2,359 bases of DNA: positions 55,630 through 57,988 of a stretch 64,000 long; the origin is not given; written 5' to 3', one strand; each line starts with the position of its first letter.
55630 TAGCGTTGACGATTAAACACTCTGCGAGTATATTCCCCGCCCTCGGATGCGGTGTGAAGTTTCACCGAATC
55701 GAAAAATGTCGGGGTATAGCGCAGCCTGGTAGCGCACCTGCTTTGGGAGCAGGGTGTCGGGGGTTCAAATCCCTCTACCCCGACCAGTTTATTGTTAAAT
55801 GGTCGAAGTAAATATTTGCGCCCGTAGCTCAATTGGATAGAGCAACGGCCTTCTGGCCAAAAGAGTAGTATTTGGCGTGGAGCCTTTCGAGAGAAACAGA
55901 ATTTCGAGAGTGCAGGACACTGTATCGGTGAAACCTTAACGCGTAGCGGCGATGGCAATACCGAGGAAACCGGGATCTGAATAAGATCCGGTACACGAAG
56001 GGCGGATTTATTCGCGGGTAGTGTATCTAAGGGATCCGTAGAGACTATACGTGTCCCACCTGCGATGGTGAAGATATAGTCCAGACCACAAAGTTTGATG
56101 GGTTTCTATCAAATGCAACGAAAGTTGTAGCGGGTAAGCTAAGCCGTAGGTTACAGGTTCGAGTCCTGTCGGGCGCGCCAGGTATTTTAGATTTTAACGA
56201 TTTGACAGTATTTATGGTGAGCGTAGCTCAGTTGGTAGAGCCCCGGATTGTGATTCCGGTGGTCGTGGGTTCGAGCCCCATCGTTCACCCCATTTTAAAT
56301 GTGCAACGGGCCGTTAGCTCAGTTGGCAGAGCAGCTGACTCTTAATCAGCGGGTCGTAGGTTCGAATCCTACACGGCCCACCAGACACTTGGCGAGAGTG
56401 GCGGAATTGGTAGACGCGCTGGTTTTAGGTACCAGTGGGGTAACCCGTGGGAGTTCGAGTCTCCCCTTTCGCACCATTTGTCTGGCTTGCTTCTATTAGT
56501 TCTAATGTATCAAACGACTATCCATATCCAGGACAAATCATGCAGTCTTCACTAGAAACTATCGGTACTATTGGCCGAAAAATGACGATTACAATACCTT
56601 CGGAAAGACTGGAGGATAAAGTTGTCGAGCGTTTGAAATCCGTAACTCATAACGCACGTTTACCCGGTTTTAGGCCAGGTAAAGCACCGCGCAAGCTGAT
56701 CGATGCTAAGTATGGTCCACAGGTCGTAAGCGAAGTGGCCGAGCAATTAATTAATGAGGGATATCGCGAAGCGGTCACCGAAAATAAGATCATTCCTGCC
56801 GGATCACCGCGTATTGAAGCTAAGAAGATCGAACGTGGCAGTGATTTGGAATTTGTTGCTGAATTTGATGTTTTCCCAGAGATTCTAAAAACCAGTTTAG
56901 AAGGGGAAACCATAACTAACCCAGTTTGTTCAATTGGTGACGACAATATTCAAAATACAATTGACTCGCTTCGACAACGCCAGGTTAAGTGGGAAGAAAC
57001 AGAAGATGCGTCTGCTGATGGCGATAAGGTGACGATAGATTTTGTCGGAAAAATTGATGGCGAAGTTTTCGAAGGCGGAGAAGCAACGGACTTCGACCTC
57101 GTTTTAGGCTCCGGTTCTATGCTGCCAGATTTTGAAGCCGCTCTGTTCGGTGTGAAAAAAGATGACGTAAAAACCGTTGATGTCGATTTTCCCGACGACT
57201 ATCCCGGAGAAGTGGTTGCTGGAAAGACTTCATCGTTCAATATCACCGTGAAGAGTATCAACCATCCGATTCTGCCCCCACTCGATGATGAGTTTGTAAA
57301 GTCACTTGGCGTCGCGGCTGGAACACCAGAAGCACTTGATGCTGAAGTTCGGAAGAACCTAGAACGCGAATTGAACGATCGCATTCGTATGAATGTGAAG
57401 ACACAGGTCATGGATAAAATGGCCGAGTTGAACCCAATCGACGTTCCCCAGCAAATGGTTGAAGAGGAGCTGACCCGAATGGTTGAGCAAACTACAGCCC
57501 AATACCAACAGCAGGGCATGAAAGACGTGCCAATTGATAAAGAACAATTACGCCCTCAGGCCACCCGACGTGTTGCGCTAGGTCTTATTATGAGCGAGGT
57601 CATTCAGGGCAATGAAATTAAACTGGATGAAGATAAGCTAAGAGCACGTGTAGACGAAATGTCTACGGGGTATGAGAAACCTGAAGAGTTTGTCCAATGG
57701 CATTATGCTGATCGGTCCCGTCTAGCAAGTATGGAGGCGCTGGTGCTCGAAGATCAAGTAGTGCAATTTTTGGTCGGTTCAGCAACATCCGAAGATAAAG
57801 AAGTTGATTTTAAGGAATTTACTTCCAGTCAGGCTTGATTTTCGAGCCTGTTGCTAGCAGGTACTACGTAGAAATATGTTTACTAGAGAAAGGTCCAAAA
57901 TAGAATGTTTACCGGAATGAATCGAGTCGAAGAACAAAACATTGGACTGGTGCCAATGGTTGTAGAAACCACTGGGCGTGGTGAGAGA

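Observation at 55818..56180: Group I self-splicing intron in the anticodon loop of tRNA-Arg(UCU), within a gammaproteobacterial-type tRNA operon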

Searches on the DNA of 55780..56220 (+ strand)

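Call 4: search_rna_families(source=window, start=55780, end=56220, threshold=evalue, max_evalue=10, show_alignments=5)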
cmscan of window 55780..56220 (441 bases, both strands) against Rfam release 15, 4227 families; matches with E-value up to 10: 5.
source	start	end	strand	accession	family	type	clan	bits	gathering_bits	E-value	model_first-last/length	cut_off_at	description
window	55863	56100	+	RF00028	Intron_gpI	Intron;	-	21.4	50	0.0026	1-253/253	no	Group I catalytic intron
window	55953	56008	+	RF01120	sR33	Gene; snRNA; snoRNA; CD-box;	-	16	37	0.71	1-55/55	no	Small nucleolar RNA sR33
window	56148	56169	+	RF00005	tRNA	Gene; tRNA;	CL00001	14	29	5.5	43-63/71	no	tRNA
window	55818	55879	+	RF00005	tRNA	Gene; tRNA;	CL00001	13.2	29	9.2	1-71/71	no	tRNA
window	56153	56181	+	RF02553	YrlA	Gene; sRNA;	-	13.2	69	9.6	31-62/114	no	Y RNA-like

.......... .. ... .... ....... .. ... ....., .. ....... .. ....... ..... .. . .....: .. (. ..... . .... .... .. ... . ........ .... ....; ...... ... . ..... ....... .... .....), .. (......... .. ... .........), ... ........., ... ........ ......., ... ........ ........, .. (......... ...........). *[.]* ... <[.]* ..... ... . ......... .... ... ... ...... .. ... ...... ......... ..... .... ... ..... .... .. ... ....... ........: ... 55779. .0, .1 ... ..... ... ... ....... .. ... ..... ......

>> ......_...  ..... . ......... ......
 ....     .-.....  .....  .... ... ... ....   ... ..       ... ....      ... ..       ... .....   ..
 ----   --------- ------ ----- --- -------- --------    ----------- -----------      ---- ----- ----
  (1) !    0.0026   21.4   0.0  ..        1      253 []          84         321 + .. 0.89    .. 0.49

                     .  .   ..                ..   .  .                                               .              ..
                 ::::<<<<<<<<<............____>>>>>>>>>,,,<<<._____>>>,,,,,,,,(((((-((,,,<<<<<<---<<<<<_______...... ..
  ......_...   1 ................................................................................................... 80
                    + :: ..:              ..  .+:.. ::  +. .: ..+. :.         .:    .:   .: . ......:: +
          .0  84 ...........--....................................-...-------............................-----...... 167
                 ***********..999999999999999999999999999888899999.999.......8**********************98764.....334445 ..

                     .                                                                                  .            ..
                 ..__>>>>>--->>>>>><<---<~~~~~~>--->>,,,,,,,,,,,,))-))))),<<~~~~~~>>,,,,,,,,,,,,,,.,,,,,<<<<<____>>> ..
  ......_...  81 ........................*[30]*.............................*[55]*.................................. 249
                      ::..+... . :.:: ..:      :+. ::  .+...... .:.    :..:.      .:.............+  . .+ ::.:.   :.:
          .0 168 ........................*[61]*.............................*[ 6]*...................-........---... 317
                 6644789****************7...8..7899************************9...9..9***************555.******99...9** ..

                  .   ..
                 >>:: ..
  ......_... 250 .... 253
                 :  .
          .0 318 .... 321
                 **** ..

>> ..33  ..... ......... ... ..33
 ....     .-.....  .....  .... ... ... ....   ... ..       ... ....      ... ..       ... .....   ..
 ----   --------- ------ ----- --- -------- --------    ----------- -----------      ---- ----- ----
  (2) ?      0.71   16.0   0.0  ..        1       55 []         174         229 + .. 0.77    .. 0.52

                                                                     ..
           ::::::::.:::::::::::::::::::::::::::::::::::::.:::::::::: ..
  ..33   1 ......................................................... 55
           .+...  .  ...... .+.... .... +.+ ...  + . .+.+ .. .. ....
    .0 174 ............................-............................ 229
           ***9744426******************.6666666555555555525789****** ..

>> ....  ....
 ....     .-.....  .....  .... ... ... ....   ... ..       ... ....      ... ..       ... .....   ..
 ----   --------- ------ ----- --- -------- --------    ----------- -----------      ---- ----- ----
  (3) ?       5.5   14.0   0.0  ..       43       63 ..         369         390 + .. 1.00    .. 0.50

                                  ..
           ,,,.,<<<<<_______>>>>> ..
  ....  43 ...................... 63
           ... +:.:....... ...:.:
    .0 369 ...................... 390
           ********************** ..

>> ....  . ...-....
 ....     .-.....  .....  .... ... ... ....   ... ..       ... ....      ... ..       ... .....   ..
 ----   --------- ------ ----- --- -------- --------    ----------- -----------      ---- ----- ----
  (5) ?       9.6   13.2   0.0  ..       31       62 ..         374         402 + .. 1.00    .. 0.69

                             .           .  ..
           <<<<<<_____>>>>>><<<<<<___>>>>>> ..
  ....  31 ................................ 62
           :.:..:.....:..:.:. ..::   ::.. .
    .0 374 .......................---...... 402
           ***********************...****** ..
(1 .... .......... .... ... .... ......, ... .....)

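Call 75: search_dna_similar(query=window:55818-56180:+, collection=phages, mode=distant, max_rows=15)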
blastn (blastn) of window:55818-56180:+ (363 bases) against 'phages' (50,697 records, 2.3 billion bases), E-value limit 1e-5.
Records with a match: 15; places in all: 16; records where one place covers at least 80% of the query: 0.
Best place of each record, by identity: 90-95% 14; 80-90% 1.
By first word of the organism name: Klebsiella 10; uncultured 1; phage 1; Pantoea 1; Lysinibacillus 1; Aeromonas 1.
By host as written in the record: Klebsiella pneumoniae 4; - 2; Pantoea ananatis PA 1; Klebsiella pneumoniae ST15-VIM1 1; Klebsiella pneumoniae ST405-OXA48 1; Klebsiella pneumoniae ST101-KPC2 1; Klebsiella pneumoniae ST11-VIM1 1; Klebsiella pneumoniae ST512-KPC3 1; and 3 more.
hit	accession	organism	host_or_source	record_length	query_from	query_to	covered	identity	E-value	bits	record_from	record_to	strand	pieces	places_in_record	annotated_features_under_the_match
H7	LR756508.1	uncultured phage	metagenomic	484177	212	273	17%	80.6%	1e-6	59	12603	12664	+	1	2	record has no annotation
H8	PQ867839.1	phage T2S2-k141_370465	Crassostrea hongkongensis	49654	322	363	12%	92.9%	1e-7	64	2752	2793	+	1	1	none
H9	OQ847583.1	Pantoea phage PA-1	Pantoea ananatis PA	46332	322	363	12%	92.9%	1e-7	64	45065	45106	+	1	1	none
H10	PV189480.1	Klebsiella phage KpnBHU6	Klebsiella pneumoniae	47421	322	363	12%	90.5%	1e-6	59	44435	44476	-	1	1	record has no annotation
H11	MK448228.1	Klebsiella phage ST15-VIM1phi2.1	Klebsiella pneumoniae ST15-VIM1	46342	322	363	12%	90.5%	1e-6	59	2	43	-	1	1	none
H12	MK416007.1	Klebsiella phage ST405-OXA48phi1.2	Klebsiella pneumoniae ST405-OXA48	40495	322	363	12%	90.5%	1e-6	59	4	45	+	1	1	none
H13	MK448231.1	Klebsiella phage ST101-KPC2phi6.1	Klebsiella pneumoniae ST101-KPC2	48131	322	363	12%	90.5%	1e-6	59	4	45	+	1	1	none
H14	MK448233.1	Klebsiella phage ST11-VIM1phi8.1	Klebsiella pneumoniae ST11-VIM1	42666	322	363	12%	90.5%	1e-6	59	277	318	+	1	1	tRNA-Arg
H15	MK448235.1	Klebsiella phage ST512-KPC3phi13.1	Klebsiella pneumoniae ST512-KPC3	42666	322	363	12%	90.5%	1e-6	59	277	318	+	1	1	tRNA-Arg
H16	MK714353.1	Klebsiella phage ST13-OXA48phi12.5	Klebsiella pneumoniae ST13-OXA48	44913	322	363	12%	90.5%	1e-6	59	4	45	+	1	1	none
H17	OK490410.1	Klebsiella phage Kp4856-1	Klebsiella pneumoniae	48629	322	363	12%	90.5%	1e-6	59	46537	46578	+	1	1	record has no annotation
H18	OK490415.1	Klebsiella phage Kp4862-1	Klebsiella pneumoniae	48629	322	363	12%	90.5%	1e-6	59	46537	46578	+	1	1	record has no annotation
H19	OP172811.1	Lysinibacillus phage LC76P1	Lysinibacillus capsici DO76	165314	322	363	12%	90.5%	1e-6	59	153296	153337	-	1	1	tRNA-Arg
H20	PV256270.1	Klebsiella phage klb_E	Klebsiella pneumoniae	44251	322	363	12%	90.5%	1e-6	59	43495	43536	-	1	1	record has no annotation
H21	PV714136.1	Aeromonas phage TSW001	Aeromonas salmonicida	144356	1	37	10%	94.6%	1e-6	59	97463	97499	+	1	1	tRNA-Arg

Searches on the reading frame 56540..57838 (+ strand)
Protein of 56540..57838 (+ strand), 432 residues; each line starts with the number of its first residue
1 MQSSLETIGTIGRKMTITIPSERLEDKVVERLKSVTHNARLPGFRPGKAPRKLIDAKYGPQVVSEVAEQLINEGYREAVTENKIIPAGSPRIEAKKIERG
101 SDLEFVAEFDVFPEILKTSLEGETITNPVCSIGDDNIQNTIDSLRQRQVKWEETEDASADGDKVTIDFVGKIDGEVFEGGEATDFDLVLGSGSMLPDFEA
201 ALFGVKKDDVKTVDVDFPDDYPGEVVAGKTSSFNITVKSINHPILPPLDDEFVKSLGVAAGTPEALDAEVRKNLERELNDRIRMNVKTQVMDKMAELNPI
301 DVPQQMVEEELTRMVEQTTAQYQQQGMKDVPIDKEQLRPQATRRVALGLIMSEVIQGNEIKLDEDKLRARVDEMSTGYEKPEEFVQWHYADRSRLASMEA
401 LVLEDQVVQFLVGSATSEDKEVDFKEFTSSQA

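Call 14: find_encoding_contigs(protein=window:56540-57838:+, flank=3000, max_places=6)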
Protein window:56540-57838:+ (432 aa): 23 contigs read that carry it; 6 places shown.
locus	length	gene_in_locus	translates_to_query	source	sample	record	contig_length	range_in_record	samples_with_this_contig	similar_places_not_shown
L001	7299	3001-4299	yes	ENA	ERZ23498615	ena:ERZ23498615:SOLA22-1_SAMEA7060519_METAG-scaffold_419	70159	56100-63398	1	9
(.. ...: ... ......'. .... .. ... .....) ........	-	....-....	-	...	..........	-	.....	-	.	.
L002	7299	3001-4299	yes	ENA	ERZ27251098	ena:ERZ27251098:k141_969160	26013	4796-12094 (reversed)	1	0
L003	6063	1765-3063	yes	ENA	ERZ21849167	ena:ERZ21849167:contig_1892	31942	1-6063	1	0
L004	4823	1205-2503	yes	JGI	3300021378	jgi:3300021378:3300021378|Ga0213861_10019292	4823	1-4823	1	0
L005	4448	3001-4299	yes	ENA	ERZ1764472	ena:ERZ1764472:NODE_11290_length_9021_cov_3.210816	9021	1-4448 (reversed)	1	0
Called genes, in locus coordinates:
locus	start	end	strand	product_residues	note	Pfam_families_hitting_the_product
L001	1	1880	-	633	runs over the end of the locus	PF02518:HATPase_c (weak), PF13589:HATPase_c_3, PF00183:HSP90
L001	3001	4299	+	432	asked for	PF05697:Trigger_N, PF00254:FKBP_C, PF05698:Trigger_C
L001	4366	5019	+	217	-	PF00574:CLP_protease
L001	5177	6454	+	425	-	PF06689:zf-C4_ClpX, PF01078:Mg_chelatase (faint), PF05496:RuvB_N (weak), PF00004:AAA, PF07724:AAA_2, PF07728:AAA_5 (faint), PF13401:AAA_22 (faint), PF10431:ClpB_D2-small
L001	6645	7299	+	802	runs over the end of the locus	PF02190:LON_substr_bdg, PF00004:AAA, PF07728:AAA_5 (weak), PF22667:Lon_lid, PF05362:Lon_C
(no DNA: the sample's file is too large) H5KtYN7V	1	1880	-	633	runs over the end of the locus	PF02518:HATPase_c (weak), PF13589:HATPase_c_3, PF00183:HSP90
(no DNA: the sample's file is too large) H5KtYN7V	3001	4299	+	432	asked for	PF05697:Trigger_N, PF00254:FKBP_C, PF05698:Trigger_C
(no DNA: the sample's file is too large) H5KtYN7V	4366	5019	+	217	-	PF00574:CLP_protease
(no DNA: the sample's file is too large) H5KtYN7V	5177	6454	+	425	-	PF06689:zf-C4_ClpX, PF01078:Mg_chelatase (faint), PF05496:RuvB_N (weak), PF00004:AAA, PF07724:AAA_2, PF07728:AAA_5 (faint), PF13401:AAA_22 (faint), PF10431:ClpB_D2-small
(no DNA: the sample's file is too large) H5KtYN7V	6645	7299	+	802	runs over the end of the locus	PF02190:LON_substr_bdg, PF00004:AAA, PF07728:AAA_5 (weak), PF22667:Lon_lid, PF05362:Lon_C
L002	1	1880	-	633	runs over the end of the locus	PF02518:HATPase_c (weak), PF13589:HATPase_c_3, PF00183:HSP90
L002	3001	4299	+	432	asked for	PF05697:Trigger_N, PF00254:FKBP_C, PF05698:Trigger_C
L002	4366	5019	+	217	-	PF00574:CLP_protease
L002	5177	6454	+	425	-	PF06689:zf-C4_ClpX, PF01078:Mg_chelatase (faint), PF05496:RuvB_N (weak), PF00004:AAA, PF07724:AAA_2, PF07728:AAA_5 (faint), PF13401:AAA_22 (faint), PF10431:ClpB_D2-small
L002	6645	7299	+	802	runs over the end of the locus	PF02190:LON_substr_bdg, PF00004:AAA, PF07728:AAA_5, PF22667:Lon_lid, PF05362:Lon_C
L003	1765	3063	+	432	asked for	PF05697:Trigger_N, PF00254:FKBP_C, PF05698:Trigger_C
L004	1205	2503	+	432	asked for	PF05697:Trigger_N, PF00254:FKBP_C, PF05698:Trigger_C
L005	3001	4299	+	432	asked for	PF05697:Trigger_N, PF00254:FKBP_C, PF05698:Trigger_C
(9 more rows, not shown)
